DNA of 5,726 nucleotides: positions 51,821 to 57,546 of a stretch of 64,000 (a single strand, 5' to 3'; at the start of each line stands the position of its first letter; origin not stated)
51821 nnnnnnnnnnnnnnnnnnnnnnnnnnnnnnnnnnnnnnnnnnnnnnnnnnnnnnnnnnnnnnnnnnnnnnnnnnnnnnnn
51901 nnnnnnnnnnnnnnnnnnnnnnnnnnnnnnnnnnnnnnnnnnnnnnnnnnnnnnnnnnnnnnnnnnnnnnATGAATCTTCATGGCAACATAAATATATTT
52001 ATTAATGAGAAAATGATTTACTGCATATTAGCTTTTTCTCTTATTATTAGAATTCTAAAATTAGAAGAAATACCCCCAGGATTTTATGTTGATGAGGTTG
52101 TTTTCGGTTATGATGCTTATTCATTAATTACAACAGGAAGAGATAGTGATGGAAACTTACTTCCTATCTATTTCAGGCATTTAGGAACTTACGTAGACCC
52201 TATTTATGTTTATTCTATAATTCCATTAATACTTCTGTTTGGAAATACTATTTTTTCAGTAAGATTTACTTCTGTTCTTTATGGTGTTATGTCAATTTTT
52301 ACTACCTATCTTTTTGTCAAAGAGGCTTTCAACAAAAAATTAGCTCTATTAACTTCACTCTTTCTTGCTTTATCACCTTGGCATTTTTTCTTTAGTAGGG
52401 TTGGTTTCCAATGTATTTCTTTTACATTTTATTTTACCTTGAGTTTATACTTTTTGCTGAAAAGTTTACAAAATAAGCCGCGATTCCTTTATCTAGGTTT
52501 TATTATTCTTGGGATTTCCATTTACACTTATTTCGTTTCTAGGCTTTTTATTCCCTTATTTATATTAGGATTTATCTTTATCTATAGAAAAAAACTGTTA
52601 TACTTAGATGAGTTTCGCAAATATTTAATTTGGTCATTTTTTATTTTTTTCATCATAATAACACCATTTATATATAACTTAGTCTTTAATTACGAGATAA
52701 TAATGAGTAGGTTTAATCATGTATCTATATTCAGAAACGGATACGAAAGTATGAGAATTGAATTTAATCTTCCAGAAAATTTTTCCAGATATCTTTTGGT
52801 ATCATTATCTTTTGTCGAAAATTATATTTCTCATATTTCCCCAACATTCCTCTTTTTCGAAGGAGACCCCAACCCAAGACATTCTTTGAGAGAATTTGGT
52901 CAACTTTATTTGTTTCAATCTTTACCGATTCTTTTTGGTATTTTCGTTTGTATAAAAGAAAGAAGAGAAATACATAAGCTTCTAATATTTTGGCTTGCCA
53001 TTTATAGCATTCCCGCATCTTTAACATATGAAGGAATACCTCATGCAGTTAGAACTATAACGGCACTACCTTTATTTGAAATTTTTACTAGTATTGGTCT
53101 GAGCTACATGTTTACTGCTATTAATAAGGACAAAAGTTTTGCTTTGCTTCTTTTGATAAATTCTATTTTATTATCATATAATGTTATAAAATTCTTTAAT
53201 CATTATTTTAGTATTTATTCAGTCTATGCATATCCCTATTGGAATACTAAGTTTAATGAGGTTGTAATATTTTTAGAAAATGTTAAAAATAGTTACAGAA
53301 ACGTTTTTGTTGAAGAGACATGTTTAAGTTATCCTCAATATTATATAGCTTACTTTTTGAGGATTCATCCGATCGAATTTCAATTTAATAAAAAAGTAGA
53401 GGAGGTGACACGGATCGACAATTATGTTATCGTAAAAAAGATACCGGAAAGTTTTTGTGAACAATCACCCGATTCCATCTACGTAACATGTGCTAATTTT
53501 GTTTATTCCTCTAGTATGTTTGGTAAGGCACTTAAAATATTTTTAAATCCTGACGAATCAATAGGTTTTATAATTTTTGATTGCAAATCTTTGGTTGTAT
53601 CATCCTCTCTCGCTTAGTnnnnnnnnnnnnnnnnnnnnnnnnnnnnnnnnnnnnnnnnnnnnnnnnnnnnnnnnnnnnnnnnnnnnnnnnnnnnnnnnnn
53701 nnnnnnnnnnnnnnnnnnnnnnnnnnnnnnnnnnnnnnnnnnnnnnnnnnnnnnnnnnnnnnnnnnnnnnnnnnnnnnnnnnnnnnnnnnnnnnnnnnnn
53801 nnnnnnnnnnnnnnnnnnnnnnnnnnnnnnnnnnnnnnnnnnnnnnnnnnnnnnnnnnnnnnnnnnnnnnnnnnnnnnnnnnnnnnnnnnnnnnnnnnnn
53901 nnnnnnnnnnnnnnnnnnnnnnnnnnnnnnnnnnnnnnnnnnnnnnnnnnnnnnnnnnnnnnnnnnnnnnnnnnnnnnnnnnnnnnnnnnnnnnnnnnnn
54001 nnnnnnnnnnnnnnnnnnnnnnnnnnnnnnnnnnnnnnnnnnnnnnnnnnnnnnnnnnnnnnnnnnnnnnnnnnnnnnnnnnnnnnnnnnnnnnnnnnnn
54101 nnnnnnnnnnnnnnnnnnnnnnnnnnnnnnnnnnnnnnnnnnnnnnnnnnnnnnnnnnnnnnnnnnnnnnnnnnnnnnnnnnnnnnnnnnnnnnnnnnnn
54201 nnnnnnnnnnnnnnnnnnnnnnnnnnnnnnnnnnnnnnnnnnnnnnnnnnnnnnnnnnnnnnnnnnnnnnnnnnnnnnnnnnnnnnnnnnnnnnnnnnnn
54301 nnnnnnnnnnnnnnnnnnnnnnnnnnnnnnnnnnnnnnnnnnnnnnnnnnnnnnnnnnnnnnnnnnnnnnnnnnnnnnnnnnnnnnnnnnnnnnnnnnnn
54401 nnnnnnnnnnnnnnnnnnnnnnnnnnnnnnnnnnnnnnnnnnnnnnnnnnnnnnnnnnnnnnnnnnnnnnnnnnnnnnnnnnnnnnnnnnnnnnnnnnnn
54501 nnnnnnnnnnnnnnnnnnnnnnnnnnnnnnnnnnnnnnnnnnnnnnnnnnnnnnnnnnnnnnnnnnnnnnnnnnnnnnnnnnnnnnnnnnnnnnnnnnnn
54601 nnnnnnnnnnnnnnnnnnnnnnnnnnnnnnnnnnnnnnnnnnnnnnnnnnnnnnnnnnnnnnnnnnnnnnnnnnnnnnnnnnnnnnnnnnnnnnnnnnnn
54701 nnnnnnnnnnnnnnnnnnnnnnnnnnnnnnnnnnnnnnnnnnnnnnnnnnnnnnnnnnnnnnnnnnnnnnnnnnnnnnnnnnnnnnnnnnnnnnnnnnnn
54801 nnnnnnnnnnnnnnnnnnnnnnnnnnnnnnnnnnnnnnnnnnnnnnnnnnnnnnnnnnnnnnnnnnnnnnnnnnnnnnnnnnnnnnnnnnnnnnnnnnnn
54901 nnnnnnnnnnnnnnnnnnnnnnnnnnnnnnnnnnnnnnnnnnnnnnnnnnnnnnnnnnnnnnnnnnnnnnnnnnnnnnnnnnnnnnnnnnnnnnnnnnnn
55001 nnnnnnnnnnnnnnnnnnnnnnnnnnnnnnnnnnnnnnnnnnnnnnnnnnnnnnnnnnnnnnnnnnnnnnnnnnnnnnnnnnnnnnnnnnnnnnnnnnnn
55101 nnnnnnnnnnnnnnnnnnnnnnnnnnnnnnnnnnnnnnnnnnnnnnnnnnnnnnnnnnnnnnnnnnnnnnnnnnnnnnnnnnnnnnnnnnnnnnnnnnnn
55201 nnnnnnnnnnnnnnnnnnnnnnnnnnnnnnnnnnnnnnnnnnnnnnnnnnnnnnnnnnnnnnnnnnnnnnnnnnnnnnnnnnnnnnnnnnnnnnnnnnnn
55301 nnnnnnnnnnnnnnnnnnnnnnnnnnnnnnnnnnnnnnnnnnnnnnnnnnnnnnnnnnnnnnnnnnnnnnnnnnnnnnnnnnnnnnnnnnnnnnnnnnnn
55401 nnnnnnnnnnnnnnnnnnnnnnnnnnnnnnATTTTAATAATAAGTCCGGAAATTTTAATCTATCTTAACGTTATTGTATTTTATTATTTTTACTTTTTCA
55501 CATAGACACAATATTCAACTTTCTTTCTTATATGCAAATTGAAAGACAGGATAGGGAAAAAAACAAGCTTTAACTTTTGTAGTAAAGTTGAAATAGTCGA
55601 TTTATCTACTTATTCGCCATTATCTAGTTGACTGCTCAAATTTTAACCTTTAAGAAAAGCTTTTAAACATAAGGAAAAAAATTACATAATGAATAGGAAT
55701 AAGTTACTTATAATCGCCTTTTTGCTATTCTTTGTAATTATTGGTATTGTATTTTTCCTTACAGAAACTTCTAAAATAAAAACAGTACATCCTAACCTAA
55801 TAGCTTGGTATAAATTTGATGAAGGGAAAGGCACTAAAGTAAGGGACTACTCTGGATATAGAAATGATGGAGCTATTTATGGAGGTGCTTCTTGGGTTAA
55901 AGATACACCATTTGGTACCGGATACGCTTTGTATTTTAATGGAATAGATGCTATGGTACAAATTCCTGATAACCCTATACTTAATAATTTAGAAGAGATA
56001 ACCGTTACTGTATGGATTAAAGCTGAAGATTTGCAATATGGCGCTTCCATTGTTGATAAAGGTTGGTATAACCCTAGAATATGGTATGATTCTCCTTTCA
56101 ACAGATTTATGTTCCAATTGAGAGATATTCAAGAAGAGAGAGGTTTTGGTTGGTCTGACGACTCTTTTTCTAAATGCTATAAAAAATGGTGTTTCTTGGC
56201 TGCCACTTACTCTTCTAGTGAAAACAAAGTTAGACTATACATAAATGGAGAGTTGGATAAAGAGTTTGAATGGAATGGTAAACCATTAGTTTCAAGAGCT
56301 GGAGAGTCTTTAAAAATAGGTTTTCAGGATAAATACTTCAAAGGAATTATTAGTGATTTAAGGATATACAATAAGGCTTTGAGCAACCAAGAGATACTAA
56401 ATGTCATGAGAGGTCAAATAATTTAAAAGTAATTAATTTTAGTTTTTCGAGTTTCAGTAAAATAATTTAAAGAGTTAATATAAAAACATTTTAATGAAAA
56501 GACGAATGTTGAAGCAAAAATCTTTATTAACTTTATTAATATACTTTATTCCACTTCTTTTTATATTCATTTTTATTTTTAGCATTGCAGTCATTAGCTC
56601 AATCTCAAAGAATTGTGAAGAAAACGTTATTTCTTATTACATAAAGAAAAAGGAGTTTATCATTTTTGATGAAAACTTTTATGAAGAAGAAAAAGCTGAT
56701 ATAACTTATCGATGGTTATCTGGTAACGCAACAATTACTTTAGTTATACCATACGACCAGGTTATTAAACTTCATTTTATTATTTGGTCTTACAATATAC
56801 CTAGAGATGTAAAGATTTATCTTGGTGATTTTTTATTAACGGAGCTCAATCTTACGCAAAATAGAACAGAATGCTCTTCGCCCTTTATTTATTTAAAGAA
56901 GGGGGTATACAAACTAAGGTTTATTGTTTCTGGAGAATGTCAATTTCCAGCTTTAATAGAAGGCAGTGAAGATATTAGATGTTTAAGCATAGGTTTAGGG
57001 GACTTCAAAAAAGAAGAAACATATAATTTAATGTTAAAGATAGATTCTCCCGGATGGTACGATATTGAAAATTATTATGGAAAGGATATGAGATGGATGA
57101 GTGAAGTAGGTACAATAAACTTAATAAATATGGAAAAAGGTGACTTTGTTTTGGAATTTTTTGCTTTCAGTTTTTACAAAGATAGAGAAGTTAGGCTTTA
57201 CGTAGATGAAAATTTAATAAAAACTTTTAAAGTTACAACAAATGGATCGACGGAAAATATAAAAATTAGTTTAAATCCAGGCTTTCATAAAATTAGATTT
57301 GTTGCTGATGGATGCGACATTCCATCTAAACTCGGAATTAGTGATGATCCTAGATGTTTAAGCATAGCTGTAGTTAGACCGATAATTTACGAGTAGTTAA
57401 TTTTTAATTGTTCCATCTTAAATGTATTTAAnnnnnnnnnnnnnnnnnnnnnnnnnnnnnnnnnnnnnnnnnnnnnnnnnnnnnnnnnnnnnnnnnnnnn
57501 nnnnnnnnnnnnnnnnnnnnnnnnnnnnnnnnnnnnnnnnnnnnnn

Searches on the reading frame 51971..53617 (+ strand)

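Call 15: search_protein_families(library=pfam, proteins=[window:51971-53617:+], max_evalue=0.001)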
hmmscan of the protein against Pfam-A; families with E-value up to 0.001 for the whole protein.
window:51971-53617:+ (548 aa): 1 family
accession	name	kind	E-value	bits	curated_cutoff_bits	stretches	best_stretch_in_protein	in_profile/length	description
PF13231.12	PMT_2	-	6.2e-11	43.2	26.1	1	85-234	12-158/160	Dolichyl-phosphate-mannose-protein mannosyltransferase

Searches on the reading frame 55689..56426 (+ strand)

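Call 15: search_protein_families(library=pfam, proteins=[window:55689-56426:+], max_evalue=0.001)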
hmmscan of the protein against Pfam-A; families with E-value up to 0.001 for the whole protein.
window:55689-56426:+ (245 aa): 2 families
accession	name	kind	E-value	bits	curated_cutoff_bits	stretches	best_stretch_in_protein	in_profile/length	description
PF13385.13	Laminin_G_3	-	2.7e-19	70.3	27.6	1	85-236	2-150/151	Concanavalin A-like lectin/glucanases superfamily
PF02973.23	Sialidase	-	1.6e-05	24.9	26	0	171-238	109-183/189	Sialidase, N-terminal domain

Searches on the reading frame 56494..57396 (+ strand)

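Call 16: search_protein_families(library=pfam, proteins=[window:56494-57396:+], max_evalue=0.001)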
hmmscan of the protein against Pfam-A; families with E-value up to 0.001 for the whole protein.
window:56494-57396:+ (300 aa): 1 family
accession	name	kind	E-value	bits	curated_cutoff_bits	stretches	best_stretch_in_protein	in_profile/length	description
PF16561.11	AMPK1_CBM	-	1.7e-05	25.4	26.8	0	120-151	29-59/85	Glycogen recognition site of AMP-activated protein kinase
